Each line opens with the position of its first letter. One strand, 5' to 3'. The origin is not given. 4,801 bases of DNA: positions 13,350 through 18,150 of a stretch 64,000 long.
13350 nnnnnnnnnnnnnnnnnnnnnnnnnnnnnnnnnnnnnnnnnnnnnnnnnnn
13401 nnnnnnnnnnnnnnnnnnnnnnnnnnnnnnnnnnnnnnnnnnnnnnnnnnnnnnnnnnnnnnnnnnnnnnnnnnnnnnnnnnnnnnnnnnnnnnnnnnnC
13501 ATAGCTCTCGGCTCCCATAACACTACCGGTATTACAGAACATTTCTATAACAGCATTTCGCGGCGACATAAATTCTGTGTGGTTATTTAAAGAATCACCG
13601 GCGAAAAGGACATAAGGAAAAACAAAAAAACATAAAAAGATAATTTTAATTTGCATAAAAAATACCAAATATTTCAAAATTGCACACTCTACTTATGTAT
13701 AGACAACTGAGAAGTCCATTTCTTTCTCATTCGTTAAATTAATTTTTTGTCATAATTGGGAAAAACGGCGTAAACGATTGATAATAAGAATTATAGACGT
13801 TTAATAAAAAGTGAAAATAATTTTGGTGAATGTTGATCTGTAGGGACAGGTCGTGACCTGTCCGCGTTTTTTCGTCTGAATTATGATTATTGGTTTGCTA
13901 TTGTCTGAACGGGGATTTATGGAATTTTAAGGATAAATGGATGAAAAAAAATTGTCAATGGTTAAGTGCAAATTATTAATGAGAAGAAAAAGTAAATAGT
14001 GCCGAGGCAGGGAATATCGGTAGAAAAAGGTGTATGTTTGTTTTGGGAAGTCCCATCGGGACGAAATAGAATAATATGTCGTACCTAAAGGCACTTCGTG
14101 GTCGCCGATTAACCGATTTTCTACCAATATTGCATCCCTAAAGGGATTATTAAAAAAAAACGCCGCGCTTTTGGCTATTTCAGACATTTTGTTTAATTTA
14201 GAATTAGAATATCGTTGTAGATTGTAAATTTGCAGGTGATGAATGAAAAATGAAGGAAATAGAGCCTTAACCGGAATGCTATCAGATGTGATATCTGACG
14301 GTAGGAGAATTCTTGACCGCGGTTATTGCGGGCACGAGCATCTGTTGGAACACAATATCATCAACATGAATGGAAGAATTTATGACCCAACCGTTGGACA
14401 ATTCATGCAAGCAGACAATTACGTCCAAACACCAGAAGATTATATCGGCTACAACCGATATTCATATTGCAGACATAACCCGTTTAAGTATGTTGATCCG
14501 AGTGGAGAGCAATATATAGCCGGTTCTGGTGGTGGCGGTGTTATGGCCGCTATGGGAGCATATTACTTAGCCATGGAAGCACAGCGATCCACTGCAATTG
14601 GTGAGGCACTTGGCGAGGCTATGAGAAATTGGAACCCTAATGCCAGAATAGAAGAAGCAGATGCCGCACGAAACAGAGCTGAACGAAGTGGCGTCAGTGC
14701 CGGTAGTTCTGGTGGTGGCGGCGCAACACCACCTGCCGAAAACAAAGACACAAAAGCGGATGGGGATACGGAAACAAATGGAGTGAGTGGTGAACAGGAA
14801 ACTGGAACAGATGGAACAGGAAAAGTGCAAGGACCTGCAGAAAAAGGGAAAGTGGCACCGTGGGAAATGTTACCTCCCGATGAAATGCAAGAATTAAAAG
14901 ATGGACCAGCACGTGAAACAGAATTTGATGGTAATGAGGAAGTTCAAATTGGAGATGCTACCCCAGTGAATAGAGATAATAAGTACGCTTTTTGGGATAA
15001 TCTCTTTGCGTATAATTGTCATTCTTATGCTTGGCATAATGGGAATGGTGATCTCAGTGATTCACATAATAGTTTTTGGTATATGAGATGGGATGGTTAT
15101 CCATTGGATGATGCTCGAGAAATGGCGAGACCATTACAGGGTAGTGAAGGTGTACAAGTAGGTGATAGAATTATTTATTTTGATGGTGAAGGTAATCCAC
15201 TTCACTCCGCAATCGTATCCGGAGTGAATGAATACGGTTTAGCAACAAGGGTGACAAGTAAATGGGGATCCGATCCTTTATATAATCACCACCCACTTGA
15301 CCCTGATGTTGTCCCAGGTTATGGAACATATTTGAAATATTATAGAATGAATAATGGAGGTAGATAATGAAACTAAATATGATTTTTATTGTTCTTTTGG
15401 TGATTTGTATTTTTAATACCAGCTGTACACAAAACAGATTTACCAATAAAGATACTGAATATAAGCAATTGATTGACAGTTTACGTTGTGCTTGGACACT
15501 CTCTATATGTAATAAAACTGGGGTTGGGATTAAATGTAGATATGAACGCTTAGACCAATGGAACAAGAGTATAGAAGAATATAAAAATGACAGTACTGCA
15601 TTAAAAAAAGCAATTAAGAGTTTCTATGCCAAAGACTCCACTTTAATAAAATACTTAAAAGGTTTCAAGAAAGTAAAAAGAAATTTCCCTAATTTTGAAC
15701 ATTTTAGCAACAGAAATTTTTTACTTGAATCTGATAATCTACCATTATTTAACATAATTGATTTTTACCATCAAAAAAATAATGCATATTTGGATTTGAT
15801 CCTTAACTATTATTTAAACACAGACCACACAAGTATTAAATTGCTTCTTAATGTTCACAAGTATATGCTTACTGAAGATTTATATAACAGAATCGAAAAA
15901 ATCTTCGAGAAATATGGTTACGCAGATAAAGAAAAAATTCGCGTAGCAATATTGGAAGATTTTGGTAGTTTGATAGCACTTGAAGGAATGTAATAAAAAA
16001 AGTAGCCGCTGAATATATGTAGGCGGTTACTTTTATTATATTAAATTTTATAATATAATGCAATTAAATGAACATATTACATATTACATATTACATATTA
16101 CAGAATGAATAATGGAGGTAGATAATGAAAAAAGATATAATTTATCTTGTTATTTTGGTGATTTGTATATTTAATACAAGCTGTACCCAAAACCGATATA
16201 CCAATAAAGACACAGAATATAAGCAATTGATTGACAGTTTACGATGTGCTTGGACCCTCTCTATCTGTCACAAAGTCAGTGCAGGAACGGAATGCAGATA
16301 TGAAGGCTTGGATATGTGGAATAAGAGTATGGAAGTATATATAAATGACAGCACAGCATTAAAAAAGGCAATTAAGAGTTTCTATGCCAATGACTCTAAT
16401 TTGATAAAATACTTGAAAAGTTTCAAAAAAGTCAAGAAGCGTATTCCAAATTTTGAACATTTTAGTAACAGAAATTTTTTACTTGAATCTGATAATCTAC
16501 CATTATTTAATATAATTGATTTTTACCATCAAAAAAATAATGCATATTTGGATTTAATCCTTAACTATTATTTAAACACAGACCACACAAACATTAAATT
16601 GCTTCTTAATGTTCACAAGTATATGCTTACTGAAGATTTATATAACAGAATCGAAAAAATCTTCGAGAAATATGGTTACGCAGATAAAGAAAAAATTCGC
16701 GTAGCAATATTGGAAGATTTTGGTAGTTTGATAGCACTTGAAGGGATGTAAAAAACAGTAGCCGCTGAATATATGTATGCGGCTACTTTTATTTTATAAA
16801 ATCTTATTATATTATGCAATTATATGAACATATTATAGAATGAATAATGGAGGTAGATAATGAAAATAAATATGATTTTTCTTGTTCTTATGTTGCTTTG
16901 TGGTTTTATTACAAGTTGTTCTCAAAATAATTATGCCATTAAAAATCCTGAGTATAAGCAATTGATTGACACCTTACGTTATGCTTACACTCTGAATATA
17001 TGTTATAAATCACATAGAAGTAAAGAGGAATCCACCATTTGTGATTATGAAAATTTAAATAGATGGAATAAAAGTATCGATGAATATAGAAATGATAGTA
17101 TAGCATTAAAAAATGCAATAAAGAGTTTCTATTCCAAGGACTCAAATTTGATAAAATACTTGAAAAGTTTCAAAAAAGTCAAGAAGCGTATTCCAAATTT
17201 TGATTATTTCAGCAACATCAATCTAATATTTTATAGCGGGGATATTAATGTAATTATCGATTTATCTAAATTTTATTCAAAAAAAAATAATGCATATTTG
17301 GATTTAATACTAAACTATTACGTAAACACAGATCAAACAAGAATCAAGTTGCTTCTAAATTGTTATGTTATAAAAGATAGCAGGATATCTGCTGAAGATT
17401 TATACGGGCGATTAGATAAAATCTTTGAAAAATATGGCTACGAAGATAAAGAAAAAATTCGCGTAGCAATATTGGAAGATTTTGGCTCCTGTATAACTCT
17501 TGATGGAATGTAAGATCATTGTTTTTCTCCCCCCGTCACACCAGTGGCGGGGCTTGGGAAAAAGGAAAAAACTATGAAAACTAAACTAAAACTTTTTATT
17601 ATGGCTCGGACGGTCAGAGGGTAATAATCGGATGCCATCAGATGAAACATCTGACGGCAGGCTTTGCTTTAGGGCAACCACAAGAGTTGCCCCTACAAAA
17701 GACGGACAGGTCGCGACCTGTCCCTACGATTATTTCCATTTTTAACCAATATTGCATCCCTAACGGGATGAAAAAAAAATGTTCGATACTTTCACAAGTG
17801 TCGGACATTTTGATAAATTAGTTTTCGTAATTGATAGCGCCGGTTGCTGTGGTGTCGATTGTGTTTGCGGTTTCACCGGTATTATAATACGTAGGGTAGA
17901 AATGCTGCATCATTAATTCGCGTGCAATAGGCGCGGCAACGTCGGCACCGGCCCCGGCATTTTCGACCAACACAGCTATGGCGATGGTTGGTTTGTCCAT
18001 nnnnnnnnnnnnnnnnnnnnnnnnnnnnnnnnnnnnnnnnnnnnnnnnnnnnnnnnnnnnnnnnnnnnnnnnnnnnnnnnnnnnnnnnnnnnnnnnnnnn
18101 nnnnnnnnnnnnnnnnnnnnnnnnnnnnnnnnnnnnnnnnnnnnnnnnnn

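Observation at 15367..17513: Immunity-like lipoprotein array shows mosaic conservation with a localised hypervariable patch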

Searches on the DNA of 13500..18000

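Call 32: search_rna_families(source=window, start=13500, end=18000, threshold=evalue, max_evalue=1)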
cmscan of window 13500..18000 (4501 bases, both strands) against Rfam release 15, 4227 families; matches with E-value up to 1: 0.
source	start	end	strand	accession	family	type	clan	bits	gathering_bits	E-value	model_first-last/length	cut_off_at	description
